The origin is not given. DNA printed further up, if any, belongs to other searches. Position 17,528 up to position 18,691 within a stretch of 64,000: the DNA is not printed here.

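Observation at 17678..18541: Unknown 287-aa ORF translationally wedged between hsdR and hsdM (PrrC/rlo-style passenger) with a nuclease-like E...D...QxK pattern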

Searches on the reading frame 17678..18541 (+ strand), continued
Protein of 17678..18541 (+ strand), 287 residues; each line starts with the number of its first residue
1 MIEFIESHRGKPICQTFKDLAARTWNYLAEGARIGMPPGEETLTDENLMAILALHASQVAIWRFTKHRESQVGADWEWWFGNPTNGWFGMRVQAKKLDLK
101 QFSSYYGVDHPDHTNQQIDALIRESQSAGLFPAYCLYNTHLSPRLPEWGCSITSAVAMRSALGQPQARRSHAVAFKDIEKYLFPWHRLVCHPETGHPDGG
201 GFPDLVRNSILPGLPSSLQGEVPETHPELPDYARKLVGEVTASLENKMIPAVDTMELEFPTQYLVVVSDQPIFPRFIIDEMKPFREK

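Call 84: search_protein_families(library=padloc, proteins=[L021:1-2379:+, L021:2567-4753:+, L021:4966-7983:+, L021:8860-11610:+, L016:6016-8007:+, L016:8843-11401:+, L016:11412-13463:+, L049:284-4579:+, L049:4570-7191:+, L073:7650-10280:+], max_evalue=1e-8)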
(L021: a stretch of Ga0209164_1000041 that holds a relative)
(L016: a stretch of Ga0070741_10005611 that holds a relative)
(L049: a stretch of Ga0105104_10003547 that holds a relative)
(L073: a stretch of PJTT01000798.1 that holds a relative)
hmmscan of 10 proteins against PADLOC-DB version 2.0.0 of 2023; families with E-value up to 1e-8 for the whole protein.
L021:1-2379:+ (793 aa): 31 families (the best 25 are shown)
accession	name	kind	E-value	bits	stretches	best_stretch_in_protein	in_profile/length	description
PDLC00659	HmaA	-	7.8e-94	313.4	1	4-751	339-1131/1176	SNF2 helicase / DEAD-box helicase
PDLC02500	BrxHI|BrxHII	-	1.5e-56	190.5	1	7-336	345-647/933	BrxHI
PDLC02620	DrmD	-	1.6e-54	183.3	1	5-308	337-627/1060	DrmD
PDLC02504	BrxHI|BrxHII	-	2.5e-53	179.3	1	7-514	345-823/971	BrxHII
PDLC02621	DrmD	-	8.6e-50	167.9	1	6-295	370-668/1040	DrmD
PDLC02623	DrmD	-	2.7e-32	109.5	1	5-297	414-663/1040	DrmD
PDLC02572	DrmA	-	6.6e-31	105.1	1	5-292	366-662/1043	DrmA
PDLC02632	DrmD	-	3.4e-29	99.8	1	35-271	396-638/662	DrmD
PDLC02619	DrmD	-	4.7e-29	99.1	1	210-276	486-551/872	DrmD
PDLC02634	DrmD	-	9.3e-28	94.5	1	8-295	329-620/900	DrmD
PDLC02625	DrmD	-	2.4e-25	87.2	1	5-272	121-383/792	DrmD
PDLC02624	DrmD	-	1.3e-23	81.3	1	35-272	237-480/652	DrmD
PDLC02633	DrmD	-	2.2e-23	80.2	1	30-272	393-643/839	DrmD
PDLC02193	PLD_Helicase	-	1.4e-21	74.4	1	113-291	646-831/905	-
PDLC03969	TmtA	-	8.9e-18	61.3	1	615-767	1327-1487/1563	-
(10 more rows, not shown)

L021:2567-4753:+ (729 aa): 0 families

L021:4966-7983:+ (1006 aa): 7 families
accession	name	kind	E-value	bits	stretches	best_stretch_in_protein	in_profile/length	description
PDLC00661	HmaB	-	3.3e-110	367.5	3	441-756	481-801/973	DNA-adenine methylase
PDLC00660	HmaB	-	2e-105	351.7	3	442-755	481-800/967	DNA-adenine methylase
PDLC02189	DUF1156_MTase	-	2.1e-40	136.8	2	138-256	165-281/944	-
PDLC03233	MTase_II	-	4.7e-35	119.3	1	405-684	356-644/731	Type II methyltransferase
PDLC03352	MTase_II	-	1.5e-30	103.9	1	125-278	80-229/1023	Type II methyltransferase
PDLC03314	MTase_II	-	3.1e-20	69.9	1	137-250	164-275/944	Type II methyltransferase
PDLC03367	MTase_II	-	7.2e-09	32.5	0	139-177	44-82/633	Type II methyltransferase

L021:8860-11610:+ (917 aa): 2 families
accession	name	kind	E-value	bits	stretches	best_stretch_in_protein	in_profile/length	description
PDLC00662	HmaC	-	4.2e-82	274.8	1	1-786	3-791/941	AAA+ ATPase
PDLC02192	DUF499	-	8.1e-16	55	0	43-195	34-173/1022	-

L016:6016-8007:+ (664 aa): 16 families
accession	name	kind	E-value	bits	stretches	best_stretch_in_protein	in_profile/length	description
PDLC02521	PglX|PglXI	-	1.8e-64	216.3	2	9-292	627-918/1174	PglX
PDLC02516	PglX|PglXI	-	5.9e-60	201.5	2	10-293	30-323/593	PglX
PDLC03600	REase_MTase_IIG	-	3.5e-56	188.8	2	10-292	642-927/1205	Type IIG restriction enzyme-methyltransferase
PDLC02527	PglX|PglXI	-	1e-48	163.9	2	14-215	705-905/1332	PglX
PDLC02528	PglX|PglXI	-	1e-41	140.7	1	433-652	834-1057/1125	PglX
PDLC02524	PglX|PglXI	-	1e-40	137.9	1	10-208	438-644/722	PglX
PDLC02519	PglX|PglXI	-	3.4e-40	135.6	1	11-309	641-940/1241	PglX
PDLC02532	PglX|PglXI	-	9.5e-38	127.9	1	12-236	34-264/682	PglX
PDLC02539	PglX|PglXI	-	1.6e-36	123.9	1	14-310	120-411/706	PglX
PDLC02523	PglX|PglXI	-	4.3e-32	108.9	1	12-210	712-910/1428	PglX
PDLC02517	PglX|PglXI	-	1.7e-23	81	1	18-150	166-298/707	PglX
PDLC02518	PglX|PglXI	-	4.3e-23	79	1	16-204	667-851/1412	PglX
PDLC02534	PglX|PglXI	-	5.6e-23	79.7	1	435-655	103-318/389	PglX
PDLC02641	DrmMI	-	4.7e-22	75.8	1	11-215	624-828/1161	DrmMI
PDLC02531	PglX|PglXI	-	6.1e-13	46.6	1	466-651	159-345/359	PglX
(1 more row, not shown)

L016:8843-11401:+ (853 aa): 8 families
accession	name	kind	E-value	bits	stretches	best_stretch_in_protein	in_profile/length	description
PDLC02566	PglZ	-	5.7e-39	131.9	1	376-733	346-679/774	PglZ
PDLC02561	PglZ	-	7.5e-27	91.8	1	363-739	341-723/840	PglZ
PDLC02564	PglZ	-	4.1e-19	66.5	1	480-734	467-727/855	PglZ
PDLC02548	PglZ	-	1.3e-18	64.8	1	479-751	482-760/961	PglZ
PDLC02547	PglZ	-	1.8e-13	47.6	1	478-746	470-746/855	PglZ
PDLC02563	PglZ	-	3.4e-13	46.8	1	480-734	454-714/831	PglZ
PDLC02559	PglZ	-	2.5e-10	37.2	1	474-736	472-739/860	PglZ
PDLC02553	PglZ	-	6e-09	32.6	0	479-733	484-748/868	PglZ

L016:11412-13463:+ (684 aa): 5 families
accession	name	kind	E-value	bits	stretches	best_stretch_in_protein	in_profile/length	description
PDLC02506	BrxL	-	1.4e-272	904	1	7-683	4-679/680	BrxL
PDLC02508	BrxL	-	6.8e-184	611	1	9-486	2-476/698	BrxL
PDLC02509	BrxL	-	4e-122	406.5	2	155-480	193-522/535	BrxL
PDLC02505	BrxL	-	1.9e-71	239.4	1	10-468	3-468/482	BrxL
PDLC02507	BrxL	-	4.5e-55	185.4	1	10-469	13-470/482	BrxL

L049:284-4579:+ (1432 aa): 24 families
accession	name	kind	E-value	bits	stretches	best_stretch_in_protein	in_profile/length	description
PDLC02643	DrmMI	-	4.3e-71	238.2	2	443-834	543-879/1347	DrmMI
PDLC02638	DrmMI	-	1.8e-49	166.7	2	444-835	543-883/935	DrmMI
PDLC03622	REase_MTase_IIG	-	2.5e-49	165.6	3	872-1230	932-1276/1524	Type IIG restriction enzyme-methyltransferase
PDLC03613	REase_MTase_IIG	-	2.7e-48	162.4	2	791-1191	725-1082/1250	Type IIG restriction enzyme-methyltransferase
PDLC03618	REase_MTase_IIG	-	5e-34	114.8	1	443-601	537-714/1429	Type IIG restriction enzyme-methyltransferase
PDLC03620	REase_MTase_IIG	-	3.8e-33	112.2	1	437-609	541-735/1378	Type IIG restriction enzyme-methyltransferase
PDLC02645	DrmMI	-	1.1e-32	111.1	1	445-603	539-716/772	DrmMI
PDLC03614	REase_MTase_IIG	-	1.1e-29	100.8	2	434-601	508-682/1584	Type IIG restriction enzyme-methyltransferase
PDLC02644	DrmMI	-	4.7e-29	98.9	1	444-600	54-229/988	DrmMI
PDLC03629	REase_MTase_IIG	-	9.7e-27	91.2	1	414-603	341-537/1182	Type IIG restriction enzyme-methyltransferase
PDLC03611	REase_MTase_IIG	-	2e-26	89.8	1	450-609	512-663/1532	Type IIG restriction enzyme-methyltransferase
PDLC02646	DrmMI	-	7.5e-24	81.9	1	521-601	20-99/792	DrmMI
PDLC03604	REase_MTase_IIG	-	1.3e-20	71.2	1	412-602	317-506/1011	Type IIG restriction enzyme-methyltransferase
PDLC02639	DrmMI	-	2.2e-20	70.6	1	453-604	248-391/803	DrmMI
PDLC03609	REase_MTase_IIG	-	9.1e-17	58.1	1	482-599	417-533/1066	Type IIG restriction enzyme-methyltransferase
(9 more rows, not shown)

L049:4570-7191:+ (874 aa): 14 families
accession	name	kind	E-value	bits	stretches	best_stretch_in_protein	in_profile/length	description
PDLC04891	PDC-S06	-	1.6e-219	729.5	1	8-873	3-857/858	-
PDLC04893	PDC-S06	-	1.3e-191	637.2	1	9-873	5-860/862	-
PDLC04888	PDC-S06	-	3.3e-84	281.6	1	12-859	15-839/851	-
PDLC04892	PDC-S06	-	1.4e-74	249.8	1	4-712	1-685/843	-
PDLC04135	mad3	-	1.9e-17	61.9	1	90-708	6-330/374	mads_3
PDLC03859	LmuB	-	5.8e-17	60.1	1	224-709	203-593/611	-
PDLC04886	PDC-S06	-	1e-14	52.3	1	391-714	255-585/727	-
PDLC02980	AriA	-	3.6e-13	48.1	0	635-705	234-303/304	-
PDLC04887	PDC-S06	-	4.3e-12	43.4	1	455-708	379-623/790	-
PDLC04895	PDC-S06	-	6e-12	42.9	1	445-725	368-652/784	-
PDLC04894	PDC-S06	-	4.7e-11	39.9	0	449-710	334-579/740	-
PDLC04898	PDC-S06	-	4.8e-10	36.4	0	391-709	285-615/752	-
PDLC04890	PDC-S06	-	3.2e-09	33.9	0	391-708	256-580/732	-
PDLC04889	PDC-S06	-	3.2e-09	33.9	0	588-703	370-484/693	-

L073:7650-10280:+ (877 aa): 3 families
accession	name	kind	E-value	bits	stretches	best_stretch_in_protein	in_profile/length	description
PDLC02361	PifA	-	7.1e-38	128.7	1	137-455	3-346/720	PifA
PDLC02210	QatA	-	6.7e-13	46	1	164-213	22-72/593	-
PDLC02209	QatA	-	3.3e-11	40.5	1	149-212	9-71/646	-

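Call 97: get_annotated_region(hit=H5, flank=6000)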
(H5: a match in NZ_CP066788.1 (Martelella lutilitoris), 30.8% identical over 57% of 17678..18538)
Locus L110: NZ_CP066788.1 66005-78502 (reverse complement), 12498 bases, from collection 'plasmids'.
description: Martelella lutilitoris strain ZRK001 plasmid plas-002, complete sequence
organism: Martelella lutilitoris (NCBI taxid 2583532)
taxonomy: Bacteria; Pseudomonadota; Alphaproteobacteria; Hyphomicrobiales; Aurantimonadaceae; Martelella; Martelella lutilitoris
host: -; source: single cell,cold seep; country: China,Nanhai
typing (MOB-suite, as given by PLSDB): non-mobilizable; replicon rep_cluster_354
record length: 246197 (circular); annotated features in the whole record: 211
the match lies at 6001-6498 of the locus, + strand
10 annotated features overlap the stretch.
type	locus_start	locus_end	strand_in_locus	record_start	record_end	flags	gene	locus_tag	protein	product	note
CDS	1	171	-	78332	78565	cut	-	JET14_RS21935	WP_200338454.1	HepT-like ribonuclease domain-containing protein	-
CDS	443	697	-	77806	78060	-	-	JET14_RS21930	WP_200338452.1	hypothetical protein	-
CDS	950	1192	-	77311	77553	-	-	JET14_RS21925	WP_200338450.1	hypothetical protein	-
CDS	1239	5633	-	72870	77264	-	-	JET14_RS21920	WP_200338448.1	hypothetical protein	-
CDS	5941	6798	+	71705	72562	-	-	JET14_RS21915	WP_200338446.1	DUF6615 family protein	-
CDS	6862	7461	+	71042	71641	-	-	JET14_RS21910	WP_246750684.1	hypothetical protein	-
CDS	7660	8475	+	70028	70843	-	-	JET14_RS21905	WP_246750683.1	metallophosphoesterase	-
CDS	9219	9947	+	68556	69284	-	-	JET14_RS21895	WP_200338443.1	SIMPL domain-containing protein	-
CDS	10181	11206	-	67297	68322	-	-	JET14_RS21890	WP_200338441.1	LacI family DNA-binding transcriptional regulator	GO:0006351 - DNA-templated transcription [Evidence IEA]; GO:0045892 - negative regulation of DNA-templated ...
CDS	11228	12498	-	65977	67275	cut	-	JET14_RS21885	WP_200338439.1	sulfatase-like hydrolase/transferase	-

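Call 98: get_annotated_region(hit=H18, flank=6000)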
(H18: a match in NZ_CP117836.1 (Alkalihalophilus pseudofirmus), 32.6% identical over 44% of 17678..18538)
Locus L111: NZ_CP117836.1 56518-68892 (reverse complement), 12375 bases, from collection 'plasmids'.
description: Alkalihalophilus pseudofirmus strain DSM 8715 plasmid unnamed, complete sequence
organism: Alkalihalophilus pseudofirmus (NCBI taxid 79885)
taxonomy: Bacteria; Bacillota; Bacilli; Bacillales; Bacillaceae; Alkalihalophilus; Alkalihalophilus pseudofirmus
host: -; source: cell culture,soil; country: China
typing (MOB-suite, as given by PLSDB): non-mobilizable
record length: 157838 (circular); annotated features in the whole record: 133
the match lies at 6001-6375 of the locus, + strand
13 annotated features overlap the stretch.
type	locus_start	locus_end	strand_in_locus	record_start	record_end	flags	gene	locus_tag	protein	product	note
CDS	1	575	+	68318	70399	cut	-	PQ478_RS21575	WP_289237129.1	hypothetical protein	-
CDS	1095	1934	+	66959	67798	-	-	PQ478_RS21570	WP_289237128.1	nuclease-related domain-containing protein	-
CDS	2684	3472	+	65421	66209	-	-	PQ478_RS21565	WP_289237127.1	DUF6414 family protein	-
CDS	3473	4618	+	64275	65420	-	-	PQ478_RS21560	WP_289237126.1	AAA family ATPase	-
CDS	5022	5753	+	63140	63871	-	-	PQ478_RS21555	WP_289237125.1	hypothetical protein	-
CDS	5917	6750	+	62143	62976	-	-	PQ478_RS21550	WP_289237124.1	DUF6615 family protein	-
CDS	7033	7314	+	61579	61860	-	-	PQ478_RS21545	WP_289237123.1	tyrosine-type recombinase/integrase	GO:0015074 - DNA integration [Evidence IEA]; GO:0006310 - DNA recombination [Evidence IEA]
CDS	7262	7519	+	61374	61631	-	-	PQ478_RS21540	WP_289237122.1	tyrosine-type recombinase/integrase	GO:0015074 - DNA integration [Evidence IEA]; GO:0006310 - DNA recombination [Evidence IEA]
CDS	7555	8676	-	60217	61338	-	xerS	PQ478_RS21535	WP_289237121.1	tyrosine recombinase XerS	GO:0015074 - DNA integration [Evidence IEA]; GO:0006310 - DNA recombination [Evidence IEA]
CDS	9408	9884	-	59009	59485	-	-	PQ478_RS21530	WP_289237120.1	MG2 domain-containing protein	-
CDS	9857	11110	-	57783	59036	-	-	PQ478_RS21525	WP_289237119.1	S8 family peptidase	-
CDS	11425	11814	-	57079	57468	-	-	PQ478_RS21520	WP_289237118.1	hypothetical protein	-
CDS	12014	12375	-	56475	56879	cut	-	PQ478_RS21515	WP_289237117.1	hypothetical protein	-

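Call 99: get_annotated_region(hit=H19, flank=6000)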
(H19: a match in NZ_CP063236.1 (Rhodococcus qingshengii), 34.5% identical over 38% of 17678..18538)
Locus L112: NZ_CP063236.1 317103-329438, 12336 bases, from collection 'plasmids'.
description: Rhodococcus qingshengii strain 7B plasmid pLP4, complete sequence
organism: Rhodococcus qingshengii (NCBI taxid 334542)
taxonomy: Bacteria; Actinomycetota; Actinomycetes; Mycobacteriales; Nocardiaceae; Rhodococcus; Rhodococcus qingshengii
host: -; source: soil,Saratov Oil Refinery; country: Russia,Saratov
typing (MOB-suite, as given by PLSDB): non-mobilizable
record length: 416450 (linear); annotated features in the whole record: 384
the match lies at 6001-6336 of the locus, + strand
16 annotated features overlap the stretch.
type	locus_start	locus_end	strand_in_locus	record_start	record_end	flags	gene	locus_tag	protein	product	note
CDS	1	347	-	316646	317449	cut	-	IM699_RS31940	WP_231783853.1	hypothetical protein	-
CDS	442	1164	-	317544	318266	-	-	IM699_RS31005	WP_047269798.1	SOS response-associated peptidase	GO:0018142 - protein-DNA covalent cross-linking [Evidence IEA]; GO:0009432 - SOS response [Evidence IEA]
CDS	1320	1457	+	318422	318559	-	-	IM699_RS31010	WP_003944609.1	hypothetical protein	-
CDS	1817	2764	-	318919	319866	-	-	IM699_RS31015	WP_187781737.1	DUF1254 domain-containing protein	-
CDS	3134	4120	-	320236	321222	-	ligD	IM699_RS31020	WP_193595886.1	non-homologous end-joining DNA ligase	GO:0006310 - DNA recombination [Evidence IEA]; GO:0006281 - DNA repair [Evidence IEA]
CDS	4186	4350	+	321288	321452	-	-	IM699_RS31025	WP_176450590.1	hypothetical protein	-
CDS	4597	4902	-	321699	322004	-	-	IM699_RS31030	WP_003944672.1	hypothetical protein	-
CDS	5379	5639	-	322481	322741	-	-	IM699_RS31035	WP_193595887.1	WhiB family transcriptional regulator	-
CDS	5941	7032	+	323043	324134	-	-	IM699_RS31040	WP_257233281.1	DUF6615 family protein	-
CDS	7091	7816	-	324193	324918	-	-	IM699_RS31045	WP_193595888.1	hypothetical protein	-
CDS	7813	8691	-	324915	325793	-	-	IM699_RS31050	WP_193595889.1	RAMP superfamily CRISPR-associated protein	-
CDS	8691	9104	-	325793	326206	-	-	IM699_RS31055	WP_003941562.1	hypothetical protein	-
CDS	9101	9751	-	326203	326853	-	-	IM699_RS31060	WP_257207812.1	hypothetical protein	-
CDS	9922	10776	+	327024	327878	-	-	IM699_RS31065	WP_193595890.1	phosphoadenosine phosphosulfate reductase family protein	-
CDS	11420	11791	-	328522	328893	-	-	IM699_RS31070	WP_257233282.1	hypothetical protein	-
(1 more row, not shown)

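Call 100: get_annotated_region(hit=H11, flank=6000)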
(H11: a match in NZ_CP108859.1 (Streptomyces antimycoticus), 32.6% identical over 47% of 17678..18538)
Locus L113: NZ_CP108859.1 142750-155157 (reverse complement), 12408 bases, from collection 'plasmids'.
description: Streptomyces antimycoticus strain NBC_00836 plasmid unnamed1, complete sequence
organism: Streptomyces antimycoticus (NCBI taxid 68175)
taxonomy: Bacteria; Actinomycetota; Actinomycetes; Kitasatosporales; Streptomycetaceae; Streptomyces; Streptomyces antimycoticus
host: -; source: -; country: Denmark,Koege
typing (MOB-suite, as given by PLSDB): non-mobilizable; replicon rep_cluster_1974
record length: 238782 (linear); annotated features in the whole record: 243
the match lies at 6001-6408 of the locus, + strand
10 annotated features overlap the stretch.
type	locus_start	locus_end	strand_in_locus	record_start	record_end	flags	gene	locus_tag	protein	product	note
CDS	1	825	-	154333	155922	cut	istA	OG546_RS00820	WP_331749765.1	IS21 family transposase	-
CDS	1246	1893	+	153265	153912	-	-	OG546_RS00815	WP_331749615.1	hypothetical protein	-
CDS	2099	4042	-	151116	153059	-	-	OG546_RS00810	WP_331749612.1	DUF3732 domain-containing protein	-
CDS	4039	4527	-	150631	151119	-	-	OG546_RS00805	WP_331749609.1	three component ABC system middle component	-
CDS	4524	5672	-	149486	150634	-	-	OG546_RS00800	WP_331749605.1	ABC-three component system protein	-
CDS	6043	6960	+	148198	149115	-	-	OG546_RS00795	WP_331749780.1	DUF6615 family protein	-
CDS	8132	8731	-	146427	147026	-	-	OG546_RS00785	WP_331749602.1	HD domain-containing protein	-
CDS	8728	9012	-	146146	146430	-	-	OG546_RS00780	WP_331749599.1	hypothetical protein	-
CDS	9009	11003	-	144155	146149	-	-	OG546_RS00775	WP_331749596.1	hypothetical protein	-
CDS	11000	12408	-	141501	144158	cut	-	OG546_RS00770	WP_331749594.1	ATP-binding protein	-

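Call 103: search_solved_structures(query=A6, max_evalue=10, show_alignments=2)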
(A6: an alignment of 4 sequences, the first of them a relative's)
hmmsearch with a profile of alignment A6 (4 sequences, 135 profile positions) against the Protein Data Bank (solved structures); distinct sequences matched with E-value up to 10: 0.
